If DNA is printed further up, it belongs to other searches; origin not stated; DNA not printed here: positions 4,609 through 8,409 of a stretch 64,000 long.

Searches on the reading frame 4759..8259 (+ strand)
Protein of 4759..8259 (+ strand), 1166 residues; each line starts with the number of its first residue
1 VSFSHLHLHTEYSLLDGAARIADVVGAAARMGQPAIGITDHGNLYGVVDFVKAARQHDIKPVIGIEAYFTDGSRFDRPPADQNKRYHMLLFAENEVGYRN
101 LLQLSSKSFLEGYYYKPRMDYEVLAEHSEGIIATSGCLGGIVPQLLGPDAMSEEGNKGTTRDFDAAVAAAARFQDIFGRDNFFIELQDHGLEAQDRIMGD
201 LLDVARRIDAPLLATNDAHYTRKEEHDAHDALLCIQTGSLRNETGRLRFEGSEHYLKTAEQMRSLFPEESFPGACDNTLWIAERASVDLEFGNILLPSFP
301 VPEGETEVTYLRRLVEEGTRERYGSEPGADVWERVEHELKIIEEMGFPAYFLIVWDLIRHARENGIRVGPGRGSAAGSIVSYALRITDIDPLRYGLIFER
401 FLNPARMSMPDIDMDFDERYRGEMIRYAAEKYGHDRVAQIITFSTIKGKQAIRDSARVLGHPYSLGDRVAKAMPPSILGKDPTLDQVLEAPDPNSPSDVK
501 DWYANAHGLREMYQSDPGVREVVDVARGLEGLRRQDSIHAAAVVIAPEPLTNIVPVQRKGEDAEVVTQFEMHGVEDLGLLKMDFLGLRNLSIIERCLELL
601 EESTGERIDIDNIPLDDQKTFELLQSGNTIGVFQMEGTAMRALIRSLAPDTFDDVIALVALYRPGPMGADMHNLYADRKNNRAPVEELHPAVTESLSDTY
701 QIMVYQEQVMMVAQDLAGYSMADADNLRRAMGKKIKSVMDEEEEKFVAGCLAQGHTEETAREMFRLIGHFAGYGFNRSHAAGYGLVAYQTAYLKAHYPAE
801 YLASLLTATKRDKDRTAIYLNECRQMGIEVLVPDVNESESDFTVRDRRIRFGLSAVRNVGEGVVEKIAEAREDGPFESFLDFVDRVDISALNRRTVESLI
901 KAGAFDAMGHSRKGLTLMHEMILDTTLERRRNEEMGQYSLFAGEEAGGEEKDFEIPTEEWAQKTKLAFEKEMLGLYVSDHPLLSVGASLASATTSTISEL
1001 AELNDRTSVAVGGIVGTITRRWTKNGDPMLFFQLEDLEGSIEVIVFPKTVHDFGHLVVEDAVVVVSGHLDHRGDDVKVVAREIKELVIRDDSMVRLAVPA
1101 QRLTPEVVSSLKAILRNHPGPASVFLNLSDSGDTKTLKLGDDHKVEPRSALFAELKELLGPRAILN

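Call 92: search_protein_families(library=pfam, proteins=[window:4759-8259:+], max_evalue=0.00001)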
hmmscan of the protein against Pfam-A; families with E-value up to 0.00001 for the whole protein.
window:4759-8259:+ (1166 aa): 5 families
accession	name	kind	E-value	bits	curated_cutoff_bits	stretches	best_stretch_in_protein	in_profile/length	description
PF07733.18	DNA_pol3_alpha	-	6.6e-99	331.2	23.9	1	310-586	2-260/260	Bacterial DNA polymerase III alpha NTPase domain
PF17657.6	DNA_pol3_finger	-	8.1e-62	207.9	22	1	589-753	1-165/166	Bacterial DNA polymerase III alpha subunit finger domain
PF02811.25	PHP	-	1.6e-53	181.8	26.4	1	5-189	1-164/164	PHP domain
PF14579.12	HHH_6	-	1.7e-31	108.7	25.6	1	827-914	1-89/90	Helix-hairpin-helix motif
PF01336.31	tRNA_anti-codon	-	3.1e-12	46.7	27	1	1014-1086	3-75/75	OB-fold nucleic acid binding domain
